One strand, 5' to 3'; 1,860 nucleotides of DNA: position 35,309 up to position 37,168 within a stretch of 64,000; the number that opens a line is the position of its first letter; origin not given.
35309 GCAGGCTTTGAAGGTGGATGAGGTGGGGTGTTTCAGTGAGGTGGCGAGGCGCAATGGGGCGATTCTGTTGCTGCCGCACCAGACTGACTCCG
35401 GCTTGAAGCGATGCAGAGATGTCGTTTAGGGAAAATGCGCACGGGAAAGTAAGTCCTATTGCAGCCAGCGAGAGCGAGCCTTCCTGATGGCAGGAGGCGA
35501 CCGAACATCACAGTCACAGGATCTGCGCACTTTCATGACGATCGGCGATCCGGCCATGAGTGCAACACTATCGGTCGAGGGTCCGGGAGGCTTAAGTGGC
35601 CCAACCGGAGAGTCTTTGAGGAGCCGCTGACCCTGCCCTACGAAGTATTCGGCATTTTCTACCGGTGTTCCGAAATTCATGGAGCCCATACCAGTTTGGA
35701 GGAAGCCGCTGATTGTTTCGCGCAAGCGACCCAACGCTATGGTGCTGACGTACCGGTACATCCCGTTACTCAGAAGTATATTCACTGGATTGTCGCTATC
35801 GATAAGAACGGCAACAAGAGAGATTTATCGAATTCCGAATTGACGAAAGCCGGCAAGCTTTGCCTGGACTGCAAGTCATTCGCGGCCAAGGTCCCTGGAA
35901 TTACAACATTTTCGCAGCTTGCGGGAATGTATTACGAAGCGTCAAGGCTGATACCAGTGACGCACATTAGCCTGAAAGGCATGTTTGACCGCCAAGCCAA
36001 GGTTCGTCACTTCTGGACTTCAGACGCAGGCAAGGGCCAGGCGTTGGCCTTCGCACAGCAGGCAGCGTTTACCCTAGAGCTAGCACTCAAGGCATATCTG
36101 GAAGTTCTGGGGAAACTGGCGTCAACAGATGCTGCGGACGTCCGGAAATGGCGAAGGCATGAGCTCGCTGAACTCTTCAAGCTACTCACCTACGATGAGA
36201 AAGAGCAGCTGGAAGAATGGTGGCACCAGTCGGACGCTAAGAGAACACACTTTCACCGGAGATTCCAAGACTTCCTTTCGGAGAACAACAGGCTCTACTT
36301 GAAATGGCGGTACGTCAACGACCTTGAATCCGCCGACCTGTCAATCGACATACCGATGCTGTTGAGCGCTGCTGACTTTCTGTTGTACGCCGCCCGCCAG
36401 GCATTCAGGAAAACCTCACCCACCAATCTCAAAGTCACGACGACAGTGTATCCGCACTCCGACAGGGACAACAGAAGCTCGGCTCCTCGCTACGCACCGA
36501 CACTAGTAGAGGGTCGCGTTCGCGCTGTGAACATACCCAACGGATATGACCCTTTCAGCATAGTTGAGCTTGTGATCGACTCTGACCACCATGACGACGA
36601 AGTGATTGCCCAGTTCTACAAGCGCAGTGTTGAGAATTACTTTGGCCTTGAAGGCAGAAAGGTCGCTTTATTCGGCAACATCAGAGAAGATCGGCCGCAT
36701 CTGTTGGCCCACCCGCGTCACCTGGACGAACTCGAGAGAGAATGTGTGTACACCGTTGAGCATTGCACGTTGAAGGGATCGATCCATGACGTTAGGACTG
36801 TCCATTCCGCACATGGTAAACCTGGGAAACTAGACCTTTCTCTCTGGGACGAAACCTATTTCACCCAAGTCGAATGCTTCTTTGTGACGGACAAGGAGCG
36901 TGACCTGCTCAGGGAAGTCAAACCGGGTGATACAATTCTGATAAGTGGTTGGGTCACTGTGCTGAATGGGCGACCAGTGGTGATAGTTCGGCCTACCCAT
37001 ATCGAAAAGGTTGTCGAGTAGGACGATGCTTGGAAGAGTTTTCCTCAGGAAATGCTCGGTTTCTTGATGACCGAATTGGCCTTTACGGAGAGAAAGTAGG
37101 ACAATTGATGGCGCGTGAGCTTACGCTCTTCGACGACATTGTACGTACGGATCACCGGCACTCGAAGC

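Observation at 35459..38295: Candidate two-gene defence cassette: HEPN + tandem OB-fold protein with a PD-(D/E)xK-like partner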

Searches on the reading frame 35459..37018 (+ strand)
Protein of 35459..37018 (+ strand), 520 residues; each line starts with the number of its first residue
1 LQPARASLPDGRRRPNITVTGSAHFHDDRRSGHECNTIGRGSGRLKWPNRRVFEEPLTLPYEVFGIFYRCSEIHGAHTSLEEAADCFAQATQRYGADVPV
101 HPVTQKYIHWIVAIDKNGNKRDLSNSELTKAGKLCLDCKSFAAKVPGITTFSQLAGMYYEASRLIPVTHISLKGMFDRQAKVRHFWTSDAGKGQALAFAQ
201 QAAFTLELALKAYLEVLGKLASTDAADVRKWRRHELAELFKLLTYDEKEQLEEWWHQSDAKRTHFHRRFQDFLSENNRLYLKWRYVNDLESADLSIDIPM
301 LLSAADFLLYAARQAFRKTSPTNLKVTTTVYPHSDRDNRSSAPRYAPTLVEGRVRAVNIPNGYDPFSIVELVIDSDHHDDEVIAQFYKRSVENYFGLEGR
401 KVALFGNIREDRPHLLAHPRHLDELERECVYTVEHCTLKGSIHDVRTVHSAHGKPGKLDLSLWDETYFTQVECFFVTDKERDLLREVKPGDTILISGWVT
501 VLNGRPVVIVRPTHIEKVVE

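Call 3: search_protein_families(library=pfam, proteins=[window:35459-37018:+], max_evalue=0.1)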
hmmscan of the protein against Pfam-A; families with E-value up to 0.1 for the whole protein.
window:35459-37018:+ (520 aa): 1 family
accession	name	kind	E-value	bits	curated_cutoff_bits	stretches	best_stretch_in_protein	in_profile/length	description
PF01336.31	tRNA_anti-codon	-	7.3e-05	23.1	27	1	437-510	2-69/75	OB-fold nucleic acid binding domain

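Call 4: search_protein_families(library=padloc, proteins=[window:35459-37018:+], max_evalue=0.1)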
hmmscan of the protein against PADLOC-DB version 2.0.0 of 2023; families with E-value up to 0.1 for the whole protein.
window:35459-37018:+ (520 aa): 0 families

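Call 7: find_homologous_proteins(query=window:35459-37018:+)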
Query window:35459-37018:+ (520 aa): 97 proteins with E <= 0.001 among 8000 candidates.
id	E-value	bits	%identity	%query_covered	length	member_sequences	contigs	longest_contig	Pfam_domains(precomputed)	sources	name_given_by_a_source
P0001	0.0e+0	1019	100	85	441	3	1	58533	-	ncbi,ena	-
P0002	7.6e-259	877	82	89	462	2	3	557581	-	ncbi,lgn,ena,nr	ncbi:MAG: OB-fold nucleic acid binding domain-containing protein [Chloroflexi bacterium]|nr:OB-fold 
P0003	1.7e-232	790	74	89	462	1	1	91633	-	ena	-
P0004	7.8e-231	785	74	89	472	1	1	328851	-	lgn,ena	-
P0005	4.3e-228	776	74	89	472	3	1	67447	-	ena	-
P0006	9.8e-228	775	74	89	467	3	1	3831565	-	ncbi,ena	-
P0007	4.5e-223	759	72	89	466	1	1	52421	-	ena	-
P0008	2.7e-221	754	71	89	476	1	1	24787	-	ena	-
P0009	1.5e-220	751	72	89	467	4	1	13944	-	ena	-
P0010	5.3e-220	749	70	89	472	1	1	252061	-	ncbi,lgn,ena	-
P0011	7.1e-216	736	71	89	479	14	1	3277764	-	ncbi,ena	-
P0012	4.4e-215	733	70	89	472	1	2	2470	-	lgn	-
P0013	5.4e-212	723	67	89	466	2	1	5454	-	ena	-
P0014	5.8e-209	713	66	89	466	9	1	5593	-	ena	-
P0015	2.6e-205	701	66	89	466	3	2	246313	-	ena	-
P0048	3.0e-175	602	56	89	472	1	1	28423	PF12869.14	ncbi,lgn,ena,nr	ncbi:MAG: hypothetical protein F4X72_00840 [Dehalococcoidia bacterium]|nr:hypothetical protein [Deha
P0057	5.3e-170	584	56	89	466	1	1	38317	PF12869.14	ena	-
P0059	1.2e-168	580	56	89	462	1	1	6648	PF12869.14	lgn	-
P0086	3.3e-147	509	62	70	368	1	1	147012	PF12869.14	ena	-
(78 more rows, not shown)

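Call 16: search_solved_structures(query=A1, max_evalue=10, show_alignments=3)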
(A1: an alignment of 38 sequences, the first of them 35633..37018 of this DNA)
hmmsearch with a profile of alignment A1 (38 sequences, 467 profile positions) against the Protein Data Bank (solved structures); distinct sequences matched with E-value up to 10: 2.
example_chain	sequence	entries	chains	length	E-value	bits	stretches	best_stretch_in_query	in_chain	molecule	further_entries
6tkv_B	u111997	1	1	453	0.94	10.9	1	186-260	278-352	Alpha-(1,6)-fucosyltransferase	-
6zj3_SJ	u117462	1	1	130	1.1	10.7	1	19-81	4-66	Ribosomal protein uS8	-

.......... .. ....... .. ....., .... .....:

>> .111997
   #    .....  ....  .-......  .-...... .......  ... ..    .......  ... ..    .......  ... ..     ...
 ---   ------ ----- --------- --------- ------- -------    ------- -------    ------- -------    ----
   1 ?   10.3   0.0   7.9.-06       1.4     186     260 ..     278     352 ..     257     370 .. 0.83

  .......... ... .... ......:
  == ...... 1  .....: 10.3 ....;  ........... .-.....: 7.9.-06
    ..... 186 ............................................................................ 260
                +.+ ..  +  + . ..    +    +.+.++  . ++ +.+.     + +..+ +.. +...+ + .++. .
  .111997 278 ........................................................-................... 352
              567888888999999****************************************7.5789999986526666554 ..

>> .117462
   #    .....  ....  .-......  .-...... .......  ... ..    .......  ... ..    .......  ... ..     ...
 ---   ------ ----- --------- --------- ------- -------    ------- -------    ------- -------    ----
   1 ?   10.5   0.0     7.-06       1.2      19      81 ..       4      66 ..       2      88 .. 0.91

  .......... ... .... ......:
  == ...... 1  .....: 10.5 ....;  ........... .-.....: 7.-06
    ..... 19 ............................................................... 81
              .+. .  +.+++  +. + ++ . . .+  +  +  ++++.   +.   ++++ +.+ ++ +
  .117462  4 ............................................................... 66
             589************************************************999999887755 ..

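Call 18: find_related_loci(query=A1, collection=genome_contigs, flank=10000)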
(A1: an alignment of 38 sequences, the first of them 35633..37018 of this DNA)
Query A1 (462 aa) in genome_contigs; peptide patterns used: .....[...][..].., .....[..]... (x = any residue, [..] = any of these).
79 stretches matched a pattern; 22 encode a relative of the query (tblastn E <= 1e-3); 22 distinct loci.
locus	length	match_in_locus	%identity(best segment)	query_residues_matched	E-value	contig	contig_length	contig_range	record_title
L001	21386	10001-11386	75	1-462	0e+0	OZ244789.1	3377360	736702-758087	MAG: Chloroflexota bacterium isolate ab4077b5-c520-4789-84b5-e4883557eec7 genome assembly, chromosome: 1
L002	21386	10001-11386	70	1-462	0e+0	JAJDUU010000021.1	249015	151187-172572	MAG: Chloroflexota bacterium isolate jk18x1bzbins.9 k141_571678, whole genome shotgun sequence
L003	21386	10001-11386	74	1-462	0e+0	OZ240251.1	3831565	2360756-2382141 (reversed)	MAG: Chloroflexota bacterium isolate d34784d7-597f-4c6c-9d13-8b2b1f638dff genome assembly, chromosome: 1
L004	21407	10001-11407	71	1-462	0e+0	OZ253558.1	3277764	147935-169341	MAG: Chloroflexota bacterium isolate faa4938b-925b-4a81-b3a1-ab9e0e292ea9 genome assembly, chromosome: 1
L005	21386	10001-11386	67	1-462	0e+0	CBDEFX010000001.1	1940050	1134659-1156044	MAG: Dehalococcoidia bacterium isolate bd3fcf20-00e0-4c08-a004-f645cab7dc39 genome assembly, contig: contig_1, whole gen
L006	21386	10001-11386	67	1-462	0e+0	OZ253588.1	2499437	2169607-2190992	MAG: Dehalococcoidia bacterium isolate 31fdc4cb-e045-4297-a560-ce773dd45a62 genome assembly, chromosome: 1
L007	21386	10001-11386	63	1-462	0e+0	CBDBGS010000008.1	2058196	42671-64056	MAG: Dehalococcoidia bacterium isolate 0450fea2-616e-4c1e-92ac-d4367affb7b6 genome assembly, contig: contig_8, whole gen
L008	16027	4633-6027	63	1-462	0e+0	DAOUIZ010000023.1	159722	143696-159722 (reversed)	MAG TPA_asm: Dehalococcoidia bacterium isolate S32_232 k113_1931560, whole genome shotgun sequence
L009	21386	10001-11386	59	1-462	0e+0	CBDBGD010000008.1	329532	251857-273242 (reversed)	MAG: Dehalococcoidia bacterium isolate 071da621-6304-4d5e-9b44-e96b0957c40d genome assembly, contig: contig_8, whole gen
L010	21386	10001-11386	57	1-462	2e-174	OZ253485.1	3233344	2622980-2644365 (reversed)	MAG: Dehalococcoidia bacterium isolate 2195bedf-1493-43de-a809-7e41b9a4a3f2 genome assembly, chromosome: 1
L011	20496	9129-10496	50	1-458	3e-152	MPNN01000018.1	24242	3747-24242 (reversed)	MAG: SAR202 cluster bacterium bin127 NODE_2910_length_24242_cov_13.5446_ID_5819, whole genome shotgun sequence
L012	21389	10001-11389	42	1-462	2e-115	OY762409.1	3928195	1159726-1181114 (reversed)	MAG: Dehalococcoidia bacterium isolate 38c4f93b-5868-4cd3-8e0a-f10fb6dda0e3 genome assembly, chromosome: 1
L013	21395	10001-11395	42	1-460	2e-114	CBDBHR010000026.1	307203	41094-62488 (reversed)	MAG: bacterium isolate 2d38f53d-f68d-4995-9e7e-b4655ca317ad genome assembly, contig: contig_26, whole genome shotgun seq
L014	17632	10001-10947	76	147-462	1e-132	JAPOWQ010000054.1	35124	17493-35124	MAG: Chloroflexota bacterium isolate COS2_bin_4 NODE_493_length_35124_cov_22.6174, whole genome shotgun sequence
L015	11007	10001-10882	61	1-294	5e-111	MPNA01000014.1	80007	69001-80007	MAG: bacterium OM1 bin76 NODE_527_length_80007_cov_18.5987_ID_1053, whole genome shotgun sequence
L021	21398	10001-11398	38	1-461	1e-97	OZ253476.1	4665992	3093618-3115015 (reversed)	MAG: Dehalococcoidia bacterium isolate f6f1a14d-75c1-44c4-996a-bd844335e16e genome assembly, chromosome: 1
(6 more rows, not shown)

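Call 21: predict_structure(alignment_id=A1)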
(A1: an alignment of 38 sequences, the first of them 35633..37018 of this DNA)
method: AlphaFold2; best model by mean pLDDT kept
length: 462 residues; sequences in the alignment: 38
mean_pLDDT: 83.4   pTM: 0.53
mean pLDDT of the five models: 83.4, 83.3, 83.2, 81.6, 77.8
residues with pLDDT >= 90: 189; 70-90: 197; 50-70: 63; < 50: 13
segments of 3 or more residues with pLDDT < 50: 271-281
pLDDT, mean of each block of 10 residues (from residue 1): 80 82 91 83 84 86 89 91 78 85 88 72 63 83 90 91 70 72 92 92 86 86 64 71 94 90 63 39 71 94 92 92 91 91 91 89 77 90 90 67 92 91 89 93 93 92 63
secondary structure, 60 per line:
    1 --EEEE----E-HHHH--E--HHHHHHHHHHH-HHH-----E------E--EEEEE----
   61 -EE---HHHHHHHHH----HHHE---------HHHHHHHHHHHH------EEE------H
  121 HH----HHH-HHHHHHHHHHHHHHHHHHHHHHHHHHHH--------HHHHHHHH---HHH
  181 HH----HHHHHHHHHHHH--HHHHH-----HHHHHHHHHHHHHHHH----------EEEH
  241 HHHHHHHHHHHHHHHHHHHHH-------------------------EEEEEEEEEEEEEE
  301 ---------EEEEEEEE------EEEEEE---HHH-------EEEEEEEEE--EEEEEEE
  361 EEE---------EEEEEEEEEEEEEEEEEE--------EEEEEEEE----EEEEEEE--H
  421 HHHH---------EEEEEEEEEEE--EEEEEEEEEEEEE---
elements in order: E3-6 H13-16 H22-32 E52-56 H67-75 H93-104 E111-113 H131-158 H167-174 H178-182 H187-198 H201-205 H211-226 E237-239 H240-261 E287-300 E310-317 E324-329 E343-351 E354-363 E373-390 E399-406 E411-417 H420-424 E434-444 E447-459

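Call 22: search_protein_families(library=pfam, proteins=[L005:7354-9795:+, L010:7959-9995:+, L011:5415-8801:+, L009:5332-7005:+, L005:1007-3535:+, L005:11619-13508:+, L001:11776-16038:+, L012:4377-6698:+, L012:11776-13812:+, L007:8752-9981:+], max_evalue=0.001)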
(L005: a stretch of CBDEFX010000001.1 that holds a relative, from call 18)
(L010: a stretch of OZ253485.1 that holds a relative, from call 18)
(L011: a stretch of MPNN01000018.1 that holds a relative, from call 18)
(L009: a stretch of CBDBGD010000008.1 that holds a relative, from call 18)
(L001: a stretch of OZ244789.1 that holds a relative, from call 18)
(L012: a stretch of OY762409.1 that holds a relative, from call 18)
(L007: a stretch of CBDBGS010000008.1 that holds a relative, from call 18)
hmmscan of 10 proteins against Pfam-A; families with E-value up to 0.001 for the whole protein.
L005:7354-9795:+ (814 aa): 2 families
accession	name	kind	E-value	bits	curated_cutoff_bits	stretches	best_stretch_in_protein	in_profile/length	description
PF25199.1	nSTAND_NTPase5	-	7e-15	55.5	34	1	309-447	2-140/145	Novel STAND NTPase 5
PF13289.12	SIR2_2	-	4e-08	33.9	24.5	1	109-216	2-102/141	SIR2-like domain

L010:7959-9995:+ (679 aa): 0 families

L011:5415-8801:+ (1129 aa): 2 families
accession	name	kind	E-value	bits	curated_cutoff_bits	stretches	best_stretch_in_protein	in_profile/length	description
PF02384.22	N6_Mtase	-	1.1e-13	51.6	20.4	1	396-488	18-101/311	N-6 DNA Methylase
PF07669.17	Eco57I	-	4.6e-10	40.3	25.3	1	466-712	2-149/171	Eco57I restriction-modification methylase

L009:5332-7005:+ (558 aa): 5 families
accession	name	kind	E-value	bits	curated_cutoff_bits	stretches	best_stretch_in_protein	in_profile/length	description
PF13814.12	Replic_Relax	-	2.6e-07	31.4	25.3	1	375-486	86-190/191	Replication-relaxation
PF12802.13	MarR_2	-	3.5e-07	30.7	27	0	7-47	7-48/61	MarR family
PF01047.28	MarR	-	8.5e-07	29.2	24.6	1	279-325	5-51/59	MarR family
PF13412.12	HTH_24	-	3.3e-06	27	21.9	0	22-48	20-46/48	Winged helix-turn-helix DNA-binding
PF13545.12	HTH_Crp_2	-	4.3e-05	23.8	27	0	293-336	24-64/70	Crp-like helix-turn-helix domain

L005:1007-3535:+ (843 aa): 2 families
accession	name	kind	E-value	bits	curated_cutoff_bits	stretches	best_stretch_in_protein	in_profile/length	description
PF10412.15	TrwB_AAD_bind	-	8.8e-07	28.6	20.5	1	656-745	241-333/387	Type IV secretion-system coupling protein DNA-binding domain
PF12696.13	TraG-D_C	-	0.00036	20.9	22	1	662-742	3-86/126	TraM recognition site of TraD and TraG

L005:11619-13508:+ (630 aa): 3 families
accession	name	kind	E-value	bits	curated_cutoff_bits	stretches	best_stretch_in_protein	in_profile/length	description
PF00239.26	Resolvase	-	4.2e-31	108.4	23.3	1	88-234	1-143/145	Resolvase, N terminal domain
PF07508.19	Recombinase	-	1.2e-21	77.3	21.1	1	264-360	1-102/102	Recombinase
PF13408.12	Zn_ribbon_recom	-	1.6e-14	54.4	25.3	1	375-434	1-58/58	Recombinase zinc beta ribbon domain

L001:11776-16038:+ (1421 aa): 9 families
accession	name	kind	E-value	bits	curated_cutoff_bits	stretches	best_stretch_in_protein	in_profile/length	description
PF08494.16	DEAD_assoc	-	1.9e-50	171.8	23.5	1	640-842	1-191/191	DEAD/H associated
PF00270.35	DEAD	-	5.2e-33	114.6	26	1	33-217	1-161/167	DEAD/DEAH box helicase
PF19306.5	WH_Lhr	-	1.6e-31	109.4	27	1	408-571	3-166/168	Large helicase-related protein, winged helix domain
PF23234.1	WH4_Lhr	-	2.5e-28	98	27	1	1297-1374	8-85/87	Large helicase-related protein, winged-helix domain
PF00271.37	Helicase_C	-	8.8e-19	68.2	23.5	1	277-380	5-108/110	Helicase conserved C-terminal domain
PF23235.1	WH3_Lhr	-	5.6e-14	52.7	27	1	1067-1139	2-73/95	Large helicase-related protein, winged-helix domain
PF04851.21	ResIII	-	7.7e-07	29.6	22.5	1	47-215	24-161/164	Type III restriction enzyme, res subunit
PF22590.2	Cas3-like_C_2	-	0.00012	22.7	27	1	286-377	3-100/106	CRISPR-associated nuclease/helicase Cas3, C-terminal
PF17782.7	DprA_WH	-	0.00068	20.1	22.9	1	998-1030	25-57/61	DprA winged helix domain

L012:4377-6698:+ (774 aa): 0 families

L012:11776-13812:+ (679 aa): 3 families
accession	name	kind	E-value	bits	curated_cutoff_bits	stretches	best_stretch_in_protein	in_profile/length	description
PF07669.17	Eco57I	-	3.6e-23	83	25.3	1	472-643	2-120/171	Eco57I restriction-modification methylase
PF20473.4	MmeI_Mtase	-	6.4e-08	32.5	27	1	415-492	14-84/259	MmeI, DNA-methyltransferase domain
PF02384.22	N6_Mtase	-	4.5e-05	23.4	20.4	0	345-376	4-40/311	N-6 DNA Methylase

L007:8752-9981:+ (410 aa): 6 families
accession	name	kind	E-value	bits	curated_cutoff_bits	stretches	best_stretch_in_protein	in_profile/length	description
PF13358.12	DDE_3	-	6.3e-22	78.4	28.6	1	212-346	2-135/146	DDE superfamily endonuclease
PF13592.12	HTH_33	-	6.9e-13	48.4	25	1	143-198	5-60/60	Winged helix-turn helix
PF13384.12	HTH_23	-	1.8e-09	37.6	24.6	1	55-101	1-47/50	Homeodomain-like domain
PF13551.12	HTH_29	-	1.1e-05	25.9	28.1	1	61-104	1-45/64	Winged helix-turn helix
PF13565.12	HTH_32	-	0.00016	22.6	33.7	1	87-162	1-66/73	Homeodomain-like domain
PF13518.12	HTH_28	-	0.00025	21.5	25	0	65-103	6-44/52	Helix-turn-helix domain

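Call 26: fold_search(model_id=the predicted structure, library=pdb)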
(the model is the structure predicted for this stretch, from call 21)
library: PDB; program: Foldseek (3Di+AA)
matches with E <= 10: 746; with E <= 0.001: 4
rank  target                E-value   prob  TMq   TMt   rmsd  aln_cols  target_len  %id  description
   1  3u58_C                4.8e-05  1.00  0.15  0.31  12.3       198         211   11  Crystal Structure of the Tetrahymena telomerase processivity factor Teb1 AB (released 2011-12-28)
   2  3u58_B                1.4e-04  1.00  0.15  0.31  12.6       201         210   10  Crystal Structure of the Tetrahymena telomerase processivity factor Teb1 AB (released 2011-12-28)
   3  4l5t_C                1.8e-04  1.00  0.15  0.35  16.5       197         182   10  Crystal structure of the tetrameric p202 HIN2 (released 2013-07-31)
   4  3u58_A                2.2e-04  1.00  0.15  0.30  12.6       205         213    9  Crystal Structure of the Tetrahymena telomerase processivity factor Teb1 AB (released 2011-12-28)
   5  4l5t_B                1.4e-03  1.00  0.14  0.34  15.3       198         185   12  Crystal structure of the tetrameric p202 HIN2 (released 2013-07-31)
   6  4l5t_A                1.6e-03  1.00  0.14  0.33  15.3       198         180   11  Crystal structure of the tetrameric p202 HIN2 (released 2013-07-31)
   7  2ihe                  1.8e-03  0.99  0.15  0.29  17.0       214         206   13  Crystal structure of wild-type single-stranded DNA binding protein from Thermus aquaticus (released 2007-01-02)
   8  2fxq                  2.2e-03  0.96  0.13  0.26  16.4       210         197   13  Single-stranded DNA-binding protein from Thermus aquaticus (released 2006-02-14)
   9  4l5t_D                2.5e-03  1.00  0.14  0.34  16.5       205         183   13  Crystal structure of the tetrameric p202 HIN2 (released 2013-07-31)
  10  2oq0_D                5.3e-03  0.95  0.13  0.27  15.1       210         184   10  Crystal Structure of the First HIN-200 Domain of Interferon-Inducible Protein 16 (released 2007-02-27)
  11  7cuh_A                6.2e-03  0.97  0.14  0.21  16.6       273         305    9  Crystal structure of fission yeast Pot1 and ssDNA (released 2021-08-25)
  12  2cwa                  6.8e-03  0.98  0.15  0.30  14.4       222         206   14  Crystal Structure Of The Single-stranded DNA Binding Protein From Thermus Thermophilus HB8 (released 2005-12-17)
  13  6y6e                  6.8e-03  0.97  0.13  0.22  15.5       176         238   10  drosophila Unr CSD456 (released 2020-07-29)
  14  4jbm_A                7.2e-03  0.95  0.13  0.28  14.3       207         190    9  Structure of murine DNA binding protein bound with ds DNA (released 2013-06-26)
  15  4l5q                  7.2e-03  0.95  0.13  0.27  15.8       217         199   10  Crystal structure of p202 HIN1 (released 2013-07-31)
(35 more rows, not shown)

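Call 60: find_related_loci(query=A1, collection=viral_contigs, flank=8000)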
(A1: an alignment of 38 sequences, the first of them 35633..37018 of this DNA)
Query A1 (462 aa) in viral_contigs; peptide patterns used: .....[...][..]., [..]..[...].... (x = any residue, [..] = any of these).
107 stretches matched a pattern, but none encodes a relative of the query by tblastn (E <= 1e-3).

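Call 71: search_protein_families(library=padloc, alignment_id=A1, max_evalue=0.1)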
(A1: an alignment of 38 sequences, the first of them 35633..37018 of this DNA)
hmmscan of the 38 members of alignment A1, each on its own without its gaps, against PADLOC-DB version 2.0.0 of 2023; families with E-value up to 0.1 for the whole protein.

A. member 1, window:35633-37018:+ (462 aa): 0 families

B. families by the number of members that match (of 38 scanned): 4 families
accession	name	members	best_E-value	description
PDLC02566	PglZ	1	0.015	PglZ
PDLC03428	REase_II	1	0.021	Type II restriction enzyme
PDLC04558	PDC-M28A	1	0.021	-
PDLC02420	Aga_SIR2-PNTD1-PNTD2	1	0.034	Class I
